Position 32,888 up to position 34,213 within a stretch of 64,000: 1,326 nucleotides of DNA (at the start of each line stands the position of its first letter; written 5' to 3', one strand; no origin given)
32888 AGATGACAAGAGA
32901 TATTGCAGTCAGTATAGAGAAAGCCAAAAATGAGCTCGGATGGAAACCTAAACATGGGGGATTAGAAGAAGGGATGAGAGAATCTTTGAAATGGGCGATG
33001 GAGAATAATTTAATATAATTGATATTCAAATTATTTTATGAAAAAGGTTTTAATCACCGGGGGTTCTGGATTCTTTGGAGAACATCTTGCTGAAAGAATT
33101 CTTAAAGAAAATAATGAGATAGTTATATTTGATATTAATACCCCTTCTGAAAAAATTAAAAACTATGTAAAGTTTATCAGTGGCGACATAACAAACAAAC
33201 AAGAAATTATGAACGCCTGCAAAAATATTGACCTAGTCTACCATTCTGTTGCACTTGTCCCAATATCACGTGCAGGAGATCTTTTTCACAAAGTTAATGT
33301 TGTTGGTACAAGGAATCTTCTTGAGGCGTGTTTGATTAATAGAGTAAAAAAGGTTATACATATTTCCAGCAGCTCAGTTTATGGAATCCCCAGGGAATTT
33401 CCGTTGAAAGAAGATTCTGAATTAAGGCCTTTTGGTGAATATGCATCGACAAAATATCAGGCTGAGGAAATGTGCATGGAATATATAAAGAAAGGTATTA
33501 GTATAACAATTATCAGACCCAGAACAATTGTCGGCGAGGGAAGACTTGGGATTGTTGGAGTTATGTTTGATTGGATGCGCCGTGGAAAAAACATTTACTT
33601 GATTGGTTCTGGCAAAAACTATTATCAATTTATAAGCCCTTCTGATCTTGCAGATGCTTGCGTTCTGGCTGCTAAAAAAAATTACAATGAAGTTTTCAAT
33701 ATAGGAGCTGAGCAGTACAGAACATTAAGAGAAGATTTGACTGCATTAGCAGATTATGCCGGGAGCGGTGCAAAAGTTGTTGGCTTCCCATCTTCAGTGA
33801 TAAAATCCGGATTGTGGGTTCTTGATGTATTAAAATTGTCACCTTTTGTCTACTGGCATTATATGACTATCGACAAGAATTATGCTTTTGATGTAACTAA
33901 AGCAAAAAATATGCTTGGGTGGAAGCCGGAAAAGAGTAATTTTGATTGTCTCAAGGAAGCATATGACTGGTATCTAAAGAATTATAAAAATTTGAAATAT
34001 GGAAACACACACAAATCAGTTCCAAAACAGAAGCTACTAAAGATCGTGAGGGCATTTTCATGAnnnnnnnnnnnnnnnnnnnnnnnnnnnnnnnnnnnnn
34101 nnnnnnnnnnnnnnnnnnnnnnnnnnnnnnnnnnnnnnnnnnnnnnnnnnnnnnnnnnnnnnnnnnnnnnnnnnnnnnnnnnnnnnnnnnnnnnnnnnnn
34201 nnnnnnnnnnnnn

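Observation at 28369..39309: Mycobacterial DPA-like module: UbiA-type phosphoribosyltransferase, PAP2 phosphatase, SDRs and GT-C enzymes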

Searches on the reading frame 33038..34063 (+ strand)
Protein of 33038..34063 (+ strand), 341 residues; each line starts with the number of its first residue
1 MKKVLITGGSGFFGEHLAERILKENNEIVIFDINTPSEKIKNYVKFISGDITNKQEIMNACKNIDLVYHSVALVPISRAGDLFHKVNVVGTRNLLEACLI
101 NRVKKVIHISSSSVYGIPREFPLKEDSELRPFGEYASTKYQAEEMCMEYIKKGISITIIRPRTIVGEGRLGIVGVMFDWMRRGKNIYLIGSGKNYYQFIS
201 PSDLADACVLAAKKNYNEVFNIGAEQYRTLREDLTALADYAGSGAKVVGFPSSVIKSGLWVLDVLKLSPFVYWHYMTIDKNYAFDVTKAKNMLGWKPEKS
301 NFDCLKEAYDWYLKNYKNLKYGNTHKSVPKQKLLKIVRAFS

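Call 4: search_protein_families(library=pfam, proteins=[window:33038-34063:+], max_evalue=0.01)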
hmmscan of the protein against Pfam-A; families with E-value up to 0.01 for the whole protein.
window:33038-34063:+ (341 aa): 10 families
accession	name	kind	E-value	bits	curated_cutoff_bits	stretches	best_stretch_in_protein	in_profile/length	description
PF01370.27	Epimerase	-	5.9e-44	150.7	20.9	1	4-223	1-240/240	NAD dependent epimerase/dehydratase family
PF01073.25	3Beta_HSD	-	8.5e-30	104.2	22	1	5-214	1-231/280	3-beta hydroxysteroid dehydrogenase/isomerase family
PF16363.11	GDP_Man_Dehyd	-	1.2e-28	101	27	1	5-302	1-326/332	GDP-mannose 4,6 dehydratase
PF07993.18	NAD_binding_4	-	1.4e-21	77.2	20.1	1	39-173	58-216/258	Male sterility protein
PF04321.23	RmlD_sub_bind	-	5.2e-15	55.7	27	1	3-215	2-200/287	RmlD substrate binding domain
PF13460.12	NAD_binding_10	-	1.1e-12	48.7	27.2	1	8-165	1-147/184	NAD(P)H-binding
PF02719.21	Polysacc_synt_2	-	1.4e-12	47.8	20.2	1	4-111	1-128/293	Polysaccharide biosynthesis protein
PF00106.31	adh_short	-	6.5e-06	26.2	26.6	1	2-80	1-86/195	short chain dehydrogenase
PF22660.2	RS_preATP-grasp-like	-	0.0011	19.8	27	1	1-93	1-92/98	Ribonucleotide synthetase preATP-grasp domain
PF05368.20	NmrA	-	0.0015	18.7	27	1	2-106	3-102/298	NmrA-like family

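Call 5: search_protein_families(library=ncbifam, proteins=[window:33038-34063:+], max_evalue=0.01)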
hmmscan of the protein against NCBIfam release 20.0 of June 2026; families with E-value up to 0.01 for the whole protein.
window:33038-34063:+ (341 aa): 51 families (the best 25 are shown)
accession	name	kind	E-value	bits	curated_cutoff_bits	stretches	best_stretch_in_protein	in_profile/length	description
TIGR01181.1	dTDP_gluc_dehyt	equivalog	1e-26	93.8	365.1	1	3-317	1-316/321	dTDP-glucose 4,6-dehydratase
TIGR01179.1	galE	equivalog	3.6e-26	91.8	262.3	1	3-166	1-178/332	UDP-glucose 4-epimerase GalE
TIGR04180.1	EDH_00030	hypoth_equivalog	4.1e-26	91.7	475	1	4-238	1-253/297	NAD-dependent 4,6-dehydratase LegB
NF042422.1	oxyalk_red_OleD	equivalog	1.4e-25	90.4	580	1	3-197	2-200/329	2-alkyl-3-oxoalkanoate reductase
TIGR03466.1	HpnA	hypoth_equivalog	1.5e-25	89.8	367.65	1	3-315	2-324/327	hopanoid-associated sugar epimerase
NF052578.1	StrlDmthSdmBMthl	equivalog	9.7e-22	78.1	600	1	4-265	3-269/328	sterol demethylase protein SdmB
NF042423.1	oxyalk_red_Shew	equivalog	8.6e-21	74.3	580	1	2-223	9-232/331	2-alkyl-3-oxoalkanoate reductase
TIGR01746.1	Thioester-redct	subfamily_domain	9.5e-21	74.4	213.35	1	58-179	83-209/371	thioester reductase domain-containing protein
TIGR02197.1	heptose_epim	equivalog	5.5e-18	65.2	274.6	1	4-247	1-268/316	ADP-glyceromanno-heptose 6-epimerase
NF043036.1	ErythonDh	equivalog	2.9e-17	62.9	325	1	3-154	2-168/321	D-erythronate dehydrogenase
NF011728.1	PRK15181.1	equivalog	4.2e-15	55.6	760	1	2-146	16-176/348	Vi polysaccharide biosynthesis UDP-N-acetylglucosaminuronic acid C-4 epimerase TviC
TIGR04130.1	FnlA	equivalog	3.7e-14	52.4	730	1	2-116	5-130/337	UDP-N-acetylglucosamine 4,6-dehydratase/5-epimerase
TIGR03589.1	PseB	equivalog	7.8e-14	51.3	407.75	1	2-111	5-125/324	UDP-N-acetylglucosamine 4,6-dehydratase (inverting)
NF008872.0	PRK11908.1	equivalog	3.3e-13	49.4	294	1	1-317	1-340/349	bifunctional UDP-4-keto-pentose/UDP-xylose synthase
TIGR01777.1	yfcH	hypoth_equivalog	1.8e-12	47.5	207.35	1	4-256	1-255/292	TIGR01777 family oxidoreductase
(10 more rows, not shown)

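Call 38: search_solved_structures(query=window:33038-34063:+, max_evalue=1e-8)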
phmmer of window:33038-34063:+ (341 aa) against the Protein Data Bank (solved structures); distinct sequences matched with E-value up to 1e-8: 77 (the best 60 are shown).
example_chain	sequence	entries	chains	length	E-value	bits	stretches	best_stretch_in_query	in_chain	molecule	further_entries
6jkg_A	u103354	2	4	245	2.5e-27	99.5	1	2-216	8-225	Sterol-4-alpha-carboxylate 3-dehydrogenase, decarboxylating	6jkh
4zrm_A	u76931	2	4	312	3.1e-24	89.3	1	3-243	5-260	UDP-glucose 4-epimerase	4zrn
8rdg_A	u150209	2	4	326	1.4e-22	83.9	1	3-233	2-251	SDR family NAD(P)-dependent oxidoreductase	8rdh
4m55_A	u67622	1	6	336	1.5e-22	83.8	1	2-247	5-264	UDP-glucuronic acid decarboxylase 1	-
8rdi_A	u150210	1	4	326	4.9e-22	82.1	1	3-233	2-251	SDR family NAD(P)-dependent oxidoreductase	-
4lk3_A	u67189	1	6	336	5.3e-22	82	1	2-247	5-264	UDP-glucuronic acid decarboxylase 1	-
4gll_A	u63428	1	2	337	5.4e-22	82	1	2-247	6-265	UDP-glucuronic acid decarboxylase 1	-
6zl6_A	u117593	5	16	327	2.1e-21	80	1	3-245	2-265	Epimerase domain-containing protein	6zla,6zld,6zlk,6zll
3ehe_A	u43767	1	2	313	5.5e-21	78.7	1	2-228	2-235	UDP-glucose 4-epimerase (GalE-1)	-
6zlj_A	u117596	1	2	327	7.4e-21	78.2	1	3-245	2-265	Epimerase domain-containing protein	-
6dnt_A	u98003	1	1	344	1.6e-20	77.2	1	2-239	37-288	NAD-dependent epimerase/dehydratase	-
2b69_A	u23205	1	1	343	1.7e-20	77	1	2-247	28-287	UDP-glucuronate decarboxylase 1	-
6kv9_A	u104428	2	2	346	7.8e-20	74.9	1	4-242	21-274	MoeE5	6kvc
6vlo_A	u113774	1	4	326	7.3e-19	71.7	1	1-243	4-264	Putative dTDP-D-glucose 4,6-dehydratase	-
7ys8_A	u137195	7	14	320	1.7e-18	70.5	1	3-239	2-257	UDP-glucose 4-epimerase | UDP-glucose 4-epimerase along with EC 5.1.3.2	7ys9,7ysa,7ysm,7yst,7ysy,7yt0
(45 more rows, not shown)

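Call 51: find_homologous_proteins(query=window:33038-34063:+, max_evalue=1e-20)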
Query window:33038-34063:+ (341 aa): 340 proteins with E <= 1e-20 among 2697 candidates; the best 120 are listed.
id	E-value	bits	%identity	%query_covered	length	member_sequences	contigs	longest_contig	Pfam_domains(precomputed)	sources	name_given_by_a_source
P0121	2.0e-228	775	100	100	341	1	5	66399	PF04321.24,PF16363.12,PF02719.22,PF01073.26,PF07993.19,PF13460.13,PF00106.32,PF01370.28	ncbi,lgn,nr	ncbi:NAD(P)-dependent oxidoreductase [Candidatus Woesearchaeota archaeon]|nr:NAD(P)-dependent oxidor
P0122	3.3e-146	505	62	99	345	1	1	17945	PF04321.24,PF16363.12,PF02719.22,PF01073.26,PF07993.19,PF13460.13,PF01370.28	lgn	-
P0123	3.8e-135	469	58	100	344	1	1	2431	PF04321.24,PF16363.12,PF02719.22,PF01073.26,PF07993.19,PF13460.13,PF01370.28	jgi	jgi:nucleoside-diphosphate-sugar epimerase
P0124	1.2e-112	395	75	66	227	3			PF04321.24,PF16363.12,PF02719.22,PF01073.26,PF07993.19,PF13460.13,PF01370.28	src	-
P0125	2.2e-111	391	49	100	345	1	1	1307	PF04321.24,PF16363.12,PF02719.22,PF05368.20,PF01073.26,PF07993.19,PF13460.13,PF00106.32,PF01370.28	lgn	-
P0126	2.4e-111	391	50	99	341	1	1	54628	PF04321.24,PF16363.12,PF02719.22,PF05368.20,PF01073.26,PF07993.19,PF13460.13,PF00106.32,PF01370.28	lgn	-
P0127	2.5e-111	391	50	99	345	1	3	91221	PF04321.24,PF16363.12,PF02719.22,PF05368.20,PF01073.26,PF07993.19,PF13460.13,PF01370.28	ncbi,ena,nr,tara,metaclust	ncbi:epimerase [Candidatus Woesearchaeota archaeon]|nr:epimerase [Candidatus Woesearchaeota archaeon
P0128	7.1e-109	382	49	99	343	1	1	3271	PF04321.24,PF16363.12,PF02719.22,PF01073.26,PF07993.19,PF13460.13,PF01370.28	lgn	-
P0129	1.0e-105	372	49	99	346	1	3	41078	PF04321.24,PF16363.12,PF02719.22,PF01073.26,PF07993.19,PF13460.13,PF01370.28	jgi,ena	-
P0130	9.0e-101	356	47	99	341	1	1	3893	PF04321.24,PF16363.12,PF02719.22,PF01073.26,PF07993.19,PF13460.13,PF01370.28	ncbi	-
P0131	1.1e-100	356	46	99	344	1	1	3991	PF04321.24,PF16363.12,PF02719.22,PF05368.20,PF01073.26,PF07993.19,PF13460.13,PF00106.32,PF01370.28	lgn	-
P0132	3.2e-100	354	46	99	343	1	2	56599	PF04321.24,PF16363.12,PF02719.22,PF01073.26,PF07993.19,PF13460.13,PF01370.28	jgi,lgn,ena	-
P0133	6.8e-100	353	47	99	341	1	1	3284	PF04321.24,PF16363.12,PF02719.22,PF01073.26,PF07993.19,PF13460.13,PF01370.28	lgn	-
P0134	9.1e-98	346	48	100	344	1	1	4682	PF04321.24,PF16363.12,PF02719.22,PF01073.26,PF07993.19,PF13460.13,PF01370.28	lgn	-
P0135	1.1e-97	346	47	99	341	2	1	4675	PF04321.24,PF16363.12,PF02719.22,PF01073.26,PF07993.19,PF13460.13,PF01370.28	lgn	-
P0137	7.2e-96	340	47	99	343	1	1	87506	PF04321.24,PF16363.12,PF02719.22,PF05368.20,PF01073.26,PF07993.19,PF13460.13,PF00106.32,PF01370.28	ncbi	ncbi:NAD-dependent epimerase/dehydratase family protein [Chloroflexota bacterium]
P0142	7.3e-94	333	46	98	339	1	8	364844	PF04321.24,PF16363.12,PF02719.22,PF01073.26,PF07993.19,PF13460.13,PF01370.28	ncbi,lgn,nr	ncbi:MAG: NAD-dependent epimerase/dehydratase family protein [Candidatus Sungbacteria bacterium]|nr:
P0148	3.4e-91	324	42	99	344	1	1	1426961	PF04321.24,PF16363.12,PF02719.22,PF05368.20,PF01073.26,PF07993.19,PF13460.13,PF01370.28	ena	-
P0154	1.2e-88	316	43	99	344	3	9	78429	PF04321.24,PF16363.12,PF02719.22,PF01073.26,PF07993.19,PF13460.13,PF01370.28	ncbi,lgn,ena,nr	ncbi:NAD(P)-dependent oxidoreductase [Candidatus Bathyarchaeota archaeon]|nr:NAD(P)-dependent oxidor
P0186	1.0e-80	290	42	98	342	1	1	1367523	PF04321.24,PF16363.12,PF02719.22,PF01073.26,PF07993.19,PF13460.13,PF01370.28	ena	-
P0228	4.4e-76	275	40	100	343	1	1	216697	PF04321.24,PF16363.12,PF02719.22,PF05368.20,PF01073.26,PF07993.19,PF13460.13,PF01370.28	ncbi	-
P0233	5.5e-76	274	40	99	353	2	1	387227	PF04321.24,PF16363.12,PF02719.22,PF01073.26,PF07993.19,PF13460.13,PF01370.28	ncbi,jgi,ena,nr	ncbi:MAG TPA: NAD-dependent epimerase/dehydratase family protein [Candidatus Limnocylindrales bacter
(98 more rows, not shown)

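Call 53: find_encoding_contigs(protein=P0137, flank=7000, max_places=1)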
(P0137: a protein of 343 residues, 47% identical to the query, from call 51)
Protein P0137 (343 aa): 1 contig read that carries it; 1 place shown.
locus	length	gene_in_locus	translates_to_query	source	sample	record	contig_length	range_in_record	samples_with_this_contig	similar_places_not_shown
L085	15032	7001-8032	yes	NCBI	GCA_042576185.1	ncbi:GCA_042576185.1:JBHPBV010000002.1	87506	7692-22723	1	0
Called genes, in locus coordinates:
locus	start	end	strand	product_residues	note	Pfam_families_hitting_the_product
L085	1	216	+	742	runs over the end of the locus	PF09971:DUF2206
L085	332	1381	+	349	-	PF00534:Glycos_transf_1, PF13692:Glyco_trans_1_4, PF13524:Glyco_trans_1_2 (weak)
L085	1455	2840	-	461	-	PF13439:Glyco_transf_4, PF13579:Glyco_trans_4_4 (weak), PF00534:Glycos_transf_1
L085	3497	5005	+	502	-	PF01943:Polysacc_synt, PF13440:Polysacc_synt_3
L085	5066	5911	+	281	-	PF01040:UbiA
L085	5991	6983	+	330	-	PF01073:3Beta_HSD, PF01370:Epimerase, PF02719:Polysacc_synt_2, PF04321:RmlD_sub_bind, PF05368:NmrA, PF13460:NAD_binding_10, PF16363:GDP_Man_Dehyd, PF07993:NAD_binding_4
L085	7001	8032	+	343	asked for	PF01073:3Beta_HSD, PF01370:Epimerase, PF02719:Polysacc_synt_2, PF04321:RmlD_sub_bind, PF05368:NmrA, PF13460:NAD_binding_10, PF16363:GDP_Man_Dehyd, PF07993:NAD_binding_4, +1 more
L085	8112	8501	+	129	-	PF04138:GtrA_DPMS_TM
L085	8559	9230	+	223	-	PF02811:PHP, PF13263:PHP_C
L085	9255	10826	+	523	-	-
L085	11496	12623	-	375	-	PF00155:Aminotran_1_2, PF01041:DegT_DnrJ_EryC1, PF00266:Aminotran_5 (weak), PF01053:Cys_Met_Meta_PP (weak)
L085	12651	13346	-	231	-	PF00551:Formyl_trans_N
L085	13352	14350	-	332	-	PF01408:GFO_IDH_MocA, PF02894:GFO_IDH_MocA_C, PF22725:GFO_IDH_MocA_C3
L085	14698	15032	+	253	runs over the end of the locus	PF08241:Methyltransf_11, PF13649:Methyltransf_25 (faint)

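Call 54: find_encoding_contigs(protein=P0142, flank=7000, max_places=1)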
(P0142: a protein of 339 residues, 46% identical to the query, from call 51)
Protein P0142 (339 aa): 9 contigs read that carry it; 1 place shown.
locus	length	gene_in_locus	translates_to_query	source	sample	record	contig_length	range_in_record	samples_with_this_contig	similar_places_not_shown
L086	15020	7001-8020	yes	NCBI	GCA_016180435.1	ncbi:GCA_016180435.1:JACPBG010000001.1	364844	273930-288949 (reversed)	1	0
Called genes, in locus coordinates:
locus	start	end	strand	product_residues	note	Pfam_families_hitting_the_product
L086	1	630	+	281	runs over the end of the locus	PF05050:Methyltransf_21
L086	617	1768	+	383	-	PF13439:Glyco_transf_4, PF00534:Glycos_transf_1, PF13692:Glyco_trans_1_4, PF13524:Glyco_trans_1_2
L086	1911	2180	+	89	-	PF01022:HTH_5 (weak), PF01047:MarR (weak)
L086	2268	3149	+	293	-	PF01040:UbiA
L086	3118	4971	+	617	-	-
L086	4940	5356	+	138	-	-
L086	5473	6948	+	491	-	PF01266:DAO (faint), PF07992:Pyr_redox_2 (faint), PF00732:GMC_oxred_N, PF05199:GMC_oxred_C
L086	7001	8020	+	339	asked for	PF01073:3Beta_HSD, PF01370:Epimerase, PF02719:Polysacc_synt_2 (faint), PF04321:RmlD_sub_bind, PF13460:NAD_binding_10, PF16363:GDP_Man_Dehyd, PF07993:NAD_binding_4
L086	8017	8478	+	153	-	PF04608:PgpA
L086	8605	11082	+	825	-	PF09586:YfhO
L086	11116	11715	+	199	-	PF02353:CMAS (faint), PF01209:Ubie_methyltran (weak), PF13489:Methyltransf_23, PF13847:Methyltransf_31, PF08241:Methyltransf_11, PF08242:Methyltransf_12, PF13649:Methyltransf_25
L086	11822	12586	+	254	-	-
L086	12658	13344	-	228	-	PF00535:Glycos_transf_2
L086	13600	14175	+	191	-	PF00293:NUDIX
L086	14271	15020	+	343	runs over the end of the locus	PF01370:Epimerase, PF04321:RmlD_sub_bind (weak), PF16363:GDP_Man_Dehyd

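Call 55: find_encoding_contigs(protein=P0154, flank=7000, max_places=1)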
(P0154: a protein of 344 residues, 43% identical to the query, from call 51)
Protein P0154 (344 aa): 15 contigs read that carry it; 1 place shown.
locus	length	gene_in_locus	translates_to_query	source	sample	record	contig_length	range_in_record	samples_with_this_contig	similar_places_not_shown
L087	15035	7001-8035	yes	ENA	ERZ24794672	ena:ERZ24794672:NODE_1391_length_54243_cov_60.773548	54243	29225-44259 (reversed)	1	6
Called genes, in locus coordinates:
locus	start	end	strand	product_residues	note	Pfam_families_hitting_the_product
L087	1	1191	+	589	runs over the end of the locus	-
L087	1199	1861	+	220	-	PF13489:Methyltransf_23 (weak), PF08241:Methyltransf_11, PF13649:Methyltransf_25 (weak), PF13847:Methyltransf_31 (weak)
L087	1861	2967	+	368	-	PF13439:Glyco_transf_4, PF13477:Glyco_trans_4_2 (weak), PF13579:Glyco_trans_4_4, PF20706:GT4-conflict (weak), PF00534:Glycos_transf_1, PF13692:Glyco_trans_1_4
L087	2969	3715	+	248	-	PF13489:Methyltransf_23 (weak), PF08241:Methyltransf_11, PF13649:Methyltransf_25 (faint), PF03269:DUF268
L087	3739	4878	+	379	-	PF13439:Glyco_transf_4, PF13579:Glyco_trans_4_4, PF00534:Glycos_transf_1, PF20706:GT4-conflict, PF13692:Glyco_trans_1_4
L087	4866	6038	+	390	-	PF13439:Glyco_transf_4, PF00534:Glycos_transf_1, PF13692:Glyco_trans_1_4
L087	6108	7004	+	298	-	PF01040:UbiA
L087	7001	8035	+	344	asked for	PF01073:3Beta_HSD, PF01370:Epimerase, PF02719:Polysacc_synt_2 (faint), PF04321:RmlD_sub_bind, PF13460:NAD_binding_10, PF16363:GDP_Man_Dehyd, PF07993:NAD_binding_4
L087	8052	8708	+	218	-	PF02811:PHP, PF13263:PHP_C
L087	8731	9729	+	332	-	-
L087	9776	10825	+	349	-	PF01073:3Beta_HSD, PF01370:Epimerase, PF02719:Polysacc_synt_2, PF04321:RmlD_sub_bind, PF05368:NmrA, PF07993:NAD_binding_4, PF13460:NAD_binding_10, PF16363:GDP_Man_Dehyd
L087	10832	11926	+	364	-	PF04055:Radical_SAM, PF13186:SPASM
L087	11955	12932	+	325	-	PF04055:Radical_SAM, PF13353:Fer4_12 (faint), PF13186:SPASM (weak)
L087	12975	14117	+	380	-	PF04055:Radical_SAM, PF13186:SPASM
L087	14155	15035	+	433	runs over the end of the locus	-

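Call 56: find_encoding_contigs(protein=P0233, flank=7000, max_places=1)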
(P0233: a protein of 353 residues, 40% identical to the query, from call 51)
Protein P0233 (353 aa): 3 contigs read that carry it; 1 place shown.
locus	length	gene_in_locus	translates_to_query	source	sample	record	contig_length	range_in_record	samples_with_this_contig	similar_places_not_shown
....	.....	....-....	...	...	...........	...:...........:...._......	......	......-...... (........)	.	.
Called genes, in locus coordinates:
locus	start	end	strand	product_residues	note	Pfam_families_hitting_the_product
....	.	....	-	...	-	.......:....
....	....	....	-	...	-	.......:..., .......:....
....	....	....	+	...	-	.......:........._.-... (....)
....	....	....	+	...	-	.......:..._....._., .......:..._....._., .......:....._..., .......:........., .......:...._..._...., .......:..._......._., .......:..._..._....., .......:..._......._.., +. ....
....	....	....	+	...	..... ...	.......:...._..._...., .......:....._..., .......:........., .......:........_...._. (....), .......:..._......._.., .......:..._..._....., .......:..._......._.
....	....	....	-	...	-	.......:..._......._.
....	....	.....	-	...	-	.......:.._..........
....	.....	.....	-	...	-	-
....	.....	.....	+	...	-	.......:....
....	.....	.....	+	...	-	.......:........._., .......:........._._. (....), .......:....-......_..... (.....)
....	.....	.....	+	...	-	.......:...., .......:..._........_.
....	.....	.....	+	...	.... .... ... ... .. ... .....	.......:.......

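Call 62: find_encoding_contigs(protein=P0148, flank=6000, max_places=1)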
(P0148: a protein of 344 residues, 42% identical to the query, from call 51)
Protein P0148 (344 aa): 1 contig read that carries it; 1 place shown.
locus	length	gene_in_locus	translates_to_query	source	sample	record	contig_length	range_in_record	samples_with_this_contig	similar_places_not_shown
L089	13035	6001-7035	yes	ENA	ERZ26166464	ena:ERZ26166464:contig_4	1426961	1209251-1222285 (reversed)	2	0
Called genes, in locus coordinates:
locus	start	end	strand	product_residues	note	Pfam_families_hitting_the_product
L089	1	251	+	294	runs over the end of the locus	PF00072:Response_reg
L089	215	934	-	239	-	PF00196:GerE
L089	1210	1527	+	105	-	PF00355:Rieske, PF13806:Rieske_2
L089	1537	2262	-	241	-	PF13353:Fer4_12, PF04055:Radical_SAM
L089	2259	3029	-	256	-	PF00733:Asn_synthase, PF02540:NAD_synthase (weak), PF06508:QueC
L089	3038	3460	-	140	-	PF01242:PTPS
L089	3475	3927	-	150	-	PF14489:QueF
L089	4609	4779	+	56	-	PF02943:FeThRed_B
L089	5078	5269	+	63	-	PF00462:Glutaredoxin (weak)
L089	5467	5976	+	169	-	-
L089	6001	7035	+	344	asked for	PF01073:3Beta_HSD, PF01370:Epimerase, PF02719:Polysacc_synt_2, PF04321:RmlD_sub_bind, PF05368:NmrA (weak), PF13460:NAD_binding_10, PF16363:GDP_Man_Dehyd, PF07993:NAD_binding_4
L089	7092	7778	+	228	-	PF02811:PHP, PF13263:PHP_C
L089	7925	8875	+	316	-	PF05598:DUF772, PF01609:DDE_Tnp_1, PF13359:DDE_Tnp_4 (weak)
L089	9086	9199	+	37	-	-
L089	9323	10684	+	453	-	PF03446:NAD_binding_2 (weak), PF03721:UDPG_MGDP_dh_N, PF00984:UDPG_MGDP_dh, PF03720:UDPG_MGDP_dh_C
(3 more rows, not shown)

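Call 63: find_encoding_contigs(protein=P0186, flank=6000, max_places=1)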
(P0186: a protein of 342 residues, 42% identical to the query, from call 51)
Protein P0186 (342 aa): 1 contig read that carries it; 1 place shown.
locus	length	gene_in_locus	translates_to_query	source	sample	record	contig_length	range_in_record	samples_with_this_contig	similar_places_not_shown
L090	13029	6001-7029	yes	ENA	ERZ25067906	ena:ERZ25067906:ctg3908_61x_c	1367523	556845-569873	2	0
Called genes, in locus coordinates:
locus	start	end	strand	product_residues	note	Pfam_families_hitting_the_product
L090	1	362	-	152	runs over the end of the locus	-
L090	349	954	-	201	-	-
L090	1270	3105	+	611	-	-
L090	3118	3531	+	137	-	-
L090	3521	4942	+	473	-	PF00732:GMC_oxred_N, PF01266:DAO, PF01494:FAD_binding_3 (faint), PF07992:Pyr_redox_2 (faint), PF05199:GMC_oxred_C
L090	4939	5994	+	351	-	PF01073:3Beta_HSD, PF01370:Epimerase, PF02719:Polysacc_synt_2, PF04321:RmlD_sub_bind, PF07993:NAD_binding_4, PF13460:NAD_binding_10 (weak), PF16363:GDP_Man_Dehyd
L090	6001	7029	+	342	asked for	PF01073:3Beta_HSD, PF01370:Epimerase, PF02719:Polysacc_synt_2, PF04321:RmlD_sub_bind, PF13460:NAD_binding_10, PF16363:GDP_Man_Dehyd, PF07993:NAD_binding_4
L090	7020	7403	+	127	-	PF00893:Multi_Drug_Res (weak)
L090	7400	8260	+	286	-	PF01040:UbiA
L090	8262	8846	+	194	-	PF12710:HAD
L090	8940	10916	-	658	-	PF07715:Plug, PF00593:TonB_dep_Rec_b-barrel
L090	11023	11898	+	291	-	PF00483:NTP_transferase, PF12804:NTP_transf_3 (weak)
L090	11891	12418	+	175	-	PF00908:dTDP_sugar_isom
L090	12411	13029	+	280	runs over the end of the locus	PF01370:Epimerase, PF02719:Polysacc_synt_2 (weak), PF04321:RmlD_sub_bind, PF16363:GDP_Man_Dehyd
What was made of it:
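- Bacterial relatives carry YfhO GT-Cs and small flippases (calls 54, 56, 63).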
